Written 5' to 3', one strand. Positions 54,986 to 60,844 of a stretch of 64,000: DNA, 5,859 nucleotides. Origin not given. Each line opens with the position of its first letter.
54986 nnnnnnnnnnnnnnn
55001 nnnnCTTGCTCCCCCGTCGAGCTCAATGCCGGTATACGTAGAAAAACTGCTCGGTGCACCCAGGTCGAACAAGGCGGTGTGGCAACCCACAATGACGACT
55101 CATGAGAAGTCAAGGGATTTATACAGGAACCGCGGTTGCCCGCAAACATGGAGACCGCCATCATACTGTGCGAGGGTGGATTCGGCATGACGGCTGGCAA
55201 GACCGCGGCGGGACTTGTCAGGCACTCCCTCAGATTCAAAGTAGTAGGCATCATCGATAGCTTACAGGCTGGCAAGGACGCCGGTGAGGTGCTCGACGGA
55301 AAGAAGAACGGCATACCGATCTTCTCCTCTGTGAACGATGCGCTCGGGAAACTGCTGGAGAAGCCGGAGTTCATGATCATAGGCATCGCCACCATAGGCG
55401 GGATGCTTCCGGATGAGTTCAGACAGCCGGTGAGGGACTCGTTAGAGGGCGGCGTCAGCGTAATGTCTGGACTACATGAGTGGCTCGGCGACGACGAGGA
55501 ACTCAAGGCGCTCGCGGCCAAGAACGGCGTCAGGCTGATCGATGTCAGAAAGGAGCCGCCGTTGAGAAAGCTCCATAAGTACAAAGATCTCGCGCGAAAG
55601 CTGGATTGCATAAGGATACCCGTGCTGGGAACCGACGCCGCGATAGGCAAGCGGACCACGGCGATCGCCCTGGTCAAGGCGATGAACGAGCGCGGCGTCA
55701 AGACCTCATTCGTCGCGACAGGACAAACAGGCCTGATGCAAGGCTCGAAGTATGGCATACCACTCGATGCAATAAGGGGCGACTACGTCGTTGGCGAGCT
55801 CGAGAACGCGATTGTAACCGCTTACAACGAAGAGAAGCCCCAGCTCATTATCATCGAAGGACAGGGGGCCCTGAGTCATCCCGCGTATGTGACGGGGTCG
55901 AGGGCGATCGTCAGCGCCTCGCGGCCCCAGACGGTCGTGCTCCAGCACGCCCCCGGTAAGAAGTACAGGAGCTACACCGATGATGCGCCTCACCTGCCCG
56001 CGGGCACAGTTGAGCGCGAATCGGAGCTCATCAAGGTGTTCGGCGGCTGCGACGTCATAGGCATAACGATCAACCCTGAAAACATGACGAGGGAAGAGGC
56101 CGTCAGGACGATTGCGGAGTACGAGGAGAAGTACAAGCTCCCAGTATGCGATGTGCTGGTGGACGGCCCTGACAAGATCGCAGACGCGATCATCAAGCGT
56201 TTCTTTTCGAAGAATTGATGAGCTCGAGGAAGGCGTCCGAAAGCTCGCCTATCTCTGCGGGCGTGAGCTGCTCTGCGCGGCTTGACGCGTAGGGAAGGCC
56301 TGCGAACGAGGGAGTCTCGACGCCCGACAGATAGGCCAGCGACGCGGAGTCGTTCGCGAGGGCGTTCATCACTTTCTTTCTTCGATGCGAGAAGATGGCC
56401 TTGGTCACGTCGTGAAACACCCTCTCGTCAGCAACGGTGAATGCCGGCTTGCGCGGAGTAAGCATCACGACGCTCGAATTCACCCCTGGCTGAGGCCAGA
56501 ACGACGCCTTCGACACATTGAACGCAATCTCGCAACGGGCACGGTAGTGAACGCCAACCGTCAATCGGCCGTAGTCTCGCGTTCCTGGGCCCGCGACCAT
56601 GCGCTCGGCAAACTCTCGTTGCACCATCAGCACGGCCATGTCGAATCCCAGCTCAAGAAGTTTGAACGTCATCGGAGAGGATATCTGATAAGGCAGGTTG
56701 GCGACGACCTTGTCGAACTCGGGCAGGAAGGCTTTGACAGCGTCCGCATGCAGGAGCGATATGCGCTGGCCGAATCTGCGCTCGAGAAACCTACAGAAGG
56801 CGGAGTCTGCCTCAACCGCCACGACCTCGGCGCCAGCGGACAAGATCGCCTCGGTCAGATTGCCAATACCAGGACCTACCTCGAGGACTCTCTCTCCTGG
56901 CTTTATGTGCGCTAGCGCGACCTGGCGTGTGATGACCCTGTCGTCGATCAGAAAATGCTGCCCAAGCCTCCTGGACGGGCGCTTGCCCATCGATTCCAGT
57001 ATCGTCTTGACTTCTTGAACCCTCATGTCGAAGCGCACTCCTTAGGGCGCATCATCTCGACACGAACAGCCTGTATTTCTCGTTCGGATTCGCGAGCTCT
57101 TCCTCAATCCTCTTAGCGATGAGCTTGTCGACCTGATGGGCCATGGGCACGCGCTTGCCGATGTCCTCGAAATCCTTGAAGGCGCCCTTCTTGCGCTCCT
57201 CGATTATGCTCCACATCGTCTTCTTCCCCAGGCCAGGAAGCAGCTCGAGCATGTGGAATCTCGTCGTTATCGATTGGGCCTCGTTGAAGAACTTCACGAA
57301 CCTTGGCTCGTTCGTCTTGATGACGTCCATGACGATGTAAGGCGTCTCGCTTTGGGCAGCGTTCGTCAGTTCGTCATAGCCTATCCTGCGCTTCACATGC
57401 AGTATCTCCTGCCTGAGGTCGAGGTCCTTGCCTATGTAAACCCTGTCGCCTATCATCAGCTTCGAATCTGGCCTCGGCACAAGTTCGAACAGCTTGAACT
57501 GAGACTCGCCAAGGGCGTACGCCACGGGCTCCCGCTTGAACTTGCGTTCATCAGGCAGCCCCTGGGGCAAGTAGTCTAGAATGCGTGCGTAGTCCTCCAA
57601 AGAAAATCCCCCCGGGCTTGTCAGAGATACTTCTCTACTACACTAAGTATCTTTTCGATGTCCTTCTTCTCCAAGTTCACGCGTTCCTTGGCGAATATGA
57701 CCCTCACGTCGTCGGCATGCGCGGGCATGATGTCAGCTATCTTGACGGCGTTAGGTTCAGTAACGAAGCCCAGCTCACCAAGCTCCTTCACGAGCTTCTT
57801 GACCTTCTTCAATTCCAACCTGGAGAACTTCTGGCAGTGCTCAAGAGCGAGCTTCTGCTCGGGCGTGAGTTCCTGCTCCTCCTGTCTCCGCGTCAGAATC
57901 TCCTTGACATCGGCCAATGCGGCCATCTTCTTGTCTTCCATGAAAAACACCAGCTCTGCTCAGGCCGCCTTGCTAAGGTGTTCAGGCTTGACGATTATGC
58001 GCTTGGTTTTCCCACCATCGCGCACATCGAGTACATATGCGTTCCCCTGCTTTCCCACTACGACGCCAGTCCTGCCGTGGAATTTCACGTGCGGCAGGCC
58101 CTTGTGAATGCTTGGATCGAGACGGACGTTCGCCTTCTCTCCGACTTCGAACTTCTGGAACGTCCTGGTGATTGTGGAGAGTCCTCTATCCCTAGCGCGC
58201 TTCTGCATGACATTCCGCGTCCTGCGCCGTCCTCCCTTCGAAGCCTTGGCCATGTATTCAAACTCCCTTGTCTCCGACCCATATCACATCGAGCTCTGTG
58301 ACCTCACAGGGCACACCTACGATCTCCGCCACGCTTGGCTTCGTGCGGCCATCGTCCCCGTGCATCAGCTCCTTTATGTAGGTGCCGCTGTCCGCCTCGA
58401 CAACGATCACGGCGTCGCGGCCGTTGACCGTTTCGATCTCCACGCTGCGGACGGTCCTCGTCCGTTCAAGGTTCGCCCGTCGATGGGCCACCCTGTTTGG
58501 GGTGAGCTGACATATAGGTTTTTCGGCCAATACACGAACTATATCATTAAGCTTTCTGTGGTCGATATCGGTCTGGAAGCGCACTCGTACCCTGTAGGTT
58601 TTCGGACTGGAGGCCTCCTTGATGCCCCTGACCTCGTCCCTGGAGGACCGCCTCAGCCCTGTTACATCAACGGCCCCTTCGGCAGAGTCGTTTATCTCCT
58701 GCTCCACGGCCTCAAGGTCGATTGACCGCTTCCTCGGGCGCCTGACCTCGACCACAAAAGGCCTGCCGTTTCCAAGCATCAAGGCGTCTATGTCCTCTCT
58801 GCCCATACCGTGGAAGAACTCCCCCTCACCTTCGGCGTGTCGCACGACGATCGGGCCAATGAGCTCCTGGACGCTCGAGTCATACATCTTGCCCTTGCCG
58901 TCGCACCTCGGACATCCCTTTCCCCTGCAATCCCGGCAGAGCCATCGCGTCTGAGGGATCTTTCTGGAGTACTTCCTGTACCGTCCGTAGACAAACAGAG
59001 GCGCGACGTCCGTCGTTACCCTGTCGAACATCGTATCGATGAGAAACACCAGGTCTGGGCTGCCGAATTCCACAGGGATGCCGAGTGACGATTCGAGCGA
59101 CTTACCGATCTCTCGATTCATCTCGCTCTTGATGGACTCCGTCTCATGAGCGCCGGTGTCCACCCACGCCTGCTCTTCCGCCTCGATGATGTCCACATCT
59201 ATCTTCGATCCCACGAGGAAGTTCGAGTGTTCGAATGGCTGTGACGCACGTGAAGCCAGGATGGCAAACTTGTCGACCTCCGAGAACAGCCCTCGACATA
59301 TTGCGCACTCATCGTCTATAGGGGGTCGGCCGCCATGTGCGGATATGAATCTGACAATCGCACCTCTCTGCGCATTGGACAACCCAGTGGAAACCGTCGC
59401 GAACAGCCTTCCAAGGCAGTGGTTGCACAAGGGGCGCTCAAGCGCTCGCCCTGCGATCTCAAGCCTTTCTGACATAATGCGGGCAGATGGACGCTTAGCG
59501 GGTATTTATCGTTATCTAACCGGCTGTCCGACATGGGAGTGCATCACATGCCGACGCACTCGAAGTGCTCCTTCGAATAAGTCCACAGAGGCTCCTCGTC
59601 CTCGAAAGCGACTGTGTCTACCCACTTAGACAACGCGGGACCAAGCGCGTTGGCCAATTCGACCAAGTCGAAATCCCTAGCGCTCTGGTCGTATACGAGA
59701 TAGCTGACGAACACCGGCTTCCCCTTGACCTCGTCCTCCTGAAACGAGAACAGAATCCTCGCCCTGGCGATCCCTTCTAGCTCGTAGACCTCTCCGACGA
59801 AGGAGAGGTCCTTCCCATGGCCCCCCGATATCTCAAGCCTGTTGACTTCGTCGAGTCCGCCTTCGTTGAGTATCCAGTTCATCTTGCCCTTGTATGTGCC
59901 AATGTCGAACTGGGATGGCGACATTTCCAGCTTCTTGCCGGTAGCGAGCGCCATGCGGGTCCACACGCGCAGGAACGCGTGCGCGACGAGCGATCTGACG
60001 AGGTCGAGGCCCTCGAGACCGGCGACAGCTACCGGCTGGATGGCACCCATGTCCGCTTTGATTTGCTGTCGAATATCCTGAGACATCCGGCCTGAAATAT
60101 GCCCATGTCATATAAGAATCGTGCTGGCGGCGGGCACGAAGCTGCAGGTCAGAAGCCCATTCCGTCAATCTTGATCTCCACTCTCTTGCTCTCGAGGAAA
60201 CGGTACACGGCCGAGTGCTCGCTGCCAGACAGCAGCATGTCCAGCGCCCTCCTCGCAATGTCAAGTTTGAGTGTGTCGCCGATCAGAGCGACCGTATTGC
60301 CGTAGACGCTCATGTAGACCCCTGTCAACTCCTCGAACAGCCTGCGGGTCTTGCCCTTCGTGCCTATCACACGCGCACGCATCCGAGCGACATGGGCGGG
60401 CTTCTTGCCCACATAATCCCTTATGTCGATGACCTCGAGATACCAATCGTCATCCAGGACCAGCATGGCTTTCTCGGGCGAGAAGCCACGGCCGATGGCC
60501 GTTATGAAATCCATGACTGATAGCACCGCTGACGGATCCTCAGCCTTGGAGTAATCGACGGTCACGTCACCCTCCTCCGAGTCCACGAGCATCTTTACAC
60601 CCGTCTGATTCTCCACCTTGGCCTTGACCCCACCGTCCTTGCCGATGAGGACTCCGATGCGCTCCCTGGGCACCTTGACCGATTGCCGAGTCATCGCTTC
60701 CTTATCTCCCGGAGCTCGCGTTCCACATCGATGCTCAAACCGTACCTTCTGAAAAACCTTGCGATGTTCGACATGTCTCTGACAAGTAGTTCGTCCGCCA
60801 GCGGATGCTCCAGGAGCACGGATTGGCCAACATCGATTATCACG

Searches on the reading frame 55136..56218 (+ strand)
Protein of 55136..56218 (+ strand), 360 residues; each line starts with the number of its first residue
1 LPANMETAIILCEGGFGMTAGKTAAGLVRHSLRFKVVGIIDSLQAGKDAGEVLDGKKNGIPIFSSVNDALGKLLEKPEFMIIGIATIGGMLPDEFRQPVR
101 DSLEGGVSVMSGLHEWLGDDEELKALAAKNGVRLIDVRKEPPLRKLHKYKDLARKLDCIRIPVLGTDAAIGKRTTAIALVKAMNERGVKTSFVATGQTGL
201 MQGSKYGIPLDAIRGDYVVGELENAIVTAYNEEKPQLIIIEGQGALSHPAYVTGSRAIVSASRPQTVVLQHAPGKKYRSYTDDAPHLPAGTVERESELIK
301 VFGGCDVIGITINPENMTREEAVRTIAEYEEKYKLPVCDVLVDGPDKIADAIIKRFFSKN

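Call 44: search_protein_families(library=pfam, proteins=[window:55136-56218:+], max_evalue=0.001)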
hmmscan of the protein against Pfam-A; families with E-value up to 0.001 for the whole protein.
window:55136-56218:+ (360 aa): 2 families
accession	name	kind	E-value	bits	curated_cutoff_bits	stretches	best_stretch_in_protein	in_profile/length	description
PF07755.17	DUF1611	-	1.2e-59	201.5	25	1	153-348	7-200/201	Domain of unknown function (DUF1611_C) P-loop domain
PF17396.8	DUF1611_N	-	3.7e-27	94.9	22.6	1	44-140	3-95/95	Domain of unknown function (DUF1611_N) Rossmann-like domain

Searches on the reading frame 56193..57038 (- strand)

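Call 44: search_protein_families(library=pfam, proteins=[window:56193-57038:-], max_evalue=0.001)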
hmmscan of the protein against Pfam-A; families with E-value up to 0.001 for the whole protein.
window:56193-57038:- (281 aa): 4 families
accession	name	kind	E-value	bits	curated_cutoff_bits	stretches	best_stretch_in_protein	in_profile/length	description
PF00398.26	RrnaAD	-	2.4e-50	171.5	24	1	23-229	6-225/263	Ribosomal RNA adenine dimethylase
PF13649.12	Methyltransf_25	-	6.1e-06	27.3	27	1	51-115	1-73/97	Methyltransferase domain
PF08241.18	Methyltransf_11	-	0.00035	21.6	21.2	1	52-114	1-67/95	Methyltransferase domain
PF08242.18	Methyltransf_12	-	0.00061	20.9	30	0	52-114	1-72/98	Methyltransferase domain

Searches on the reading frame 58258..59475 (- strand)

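Call 44: search_protein_families(library=pfam, proteins=[window:58258-59475:-], max_evalue=0.001)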
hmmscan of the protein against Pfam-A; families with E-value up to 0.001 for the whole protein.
window:58258-59475:- (405 aa): 2 families
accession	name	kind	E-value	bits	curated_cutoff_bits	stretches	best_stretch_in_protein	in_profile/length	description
PF21238.2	Pus10_C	-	5.3e-69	232.7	27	1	161-400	1-231/232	Pus10, C-terminal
PF22023.1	Pus10_THUMP_arc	-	7.1e-19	68.2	28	1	74-147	5-78/78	Pus10 THUMP domain, archaeal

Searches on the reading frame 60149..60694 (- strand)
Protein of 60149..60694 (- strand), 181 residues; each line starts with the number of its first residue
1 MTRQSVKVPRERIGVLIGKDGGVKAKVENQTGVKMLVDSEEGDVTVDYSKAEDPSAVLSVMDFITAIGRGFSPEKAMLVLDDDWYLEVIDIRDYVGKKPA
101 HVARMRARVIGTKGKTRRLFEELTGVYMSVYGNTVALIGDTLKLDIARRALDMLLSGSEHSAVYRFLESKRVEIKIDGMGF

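Call 44: search_protein_families(library=pfam, proteins=[window:60149-60694:-], max_evalue=0.001)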
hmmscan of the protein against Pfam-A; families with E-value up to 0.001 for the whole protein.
window:60149-60694:- (181 aa): 4 families
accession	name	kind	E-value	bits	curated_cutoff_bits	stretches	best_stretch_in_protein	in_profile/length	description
PF00013.35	KH_1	-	2.9e-11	43.4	21.5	1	4-42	2-41/66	KH domain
PF21800.4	KH_KRR1_2nd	-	3.6e-09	36.9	27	1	86-149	3-65/91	KRR1 small subunit processome component, second KH domain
PF22891.2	KH_PNO1_2nd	-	1e-06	29.2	27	1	85-167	1-83/90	Eukaryotic type KH-domain (KH-domain type I) (327.11.2)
PF17903.8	KH_KRR1_1st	-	5.3e-05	23.7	23.4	1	29-82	27-81/81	Krr1 KH1 domain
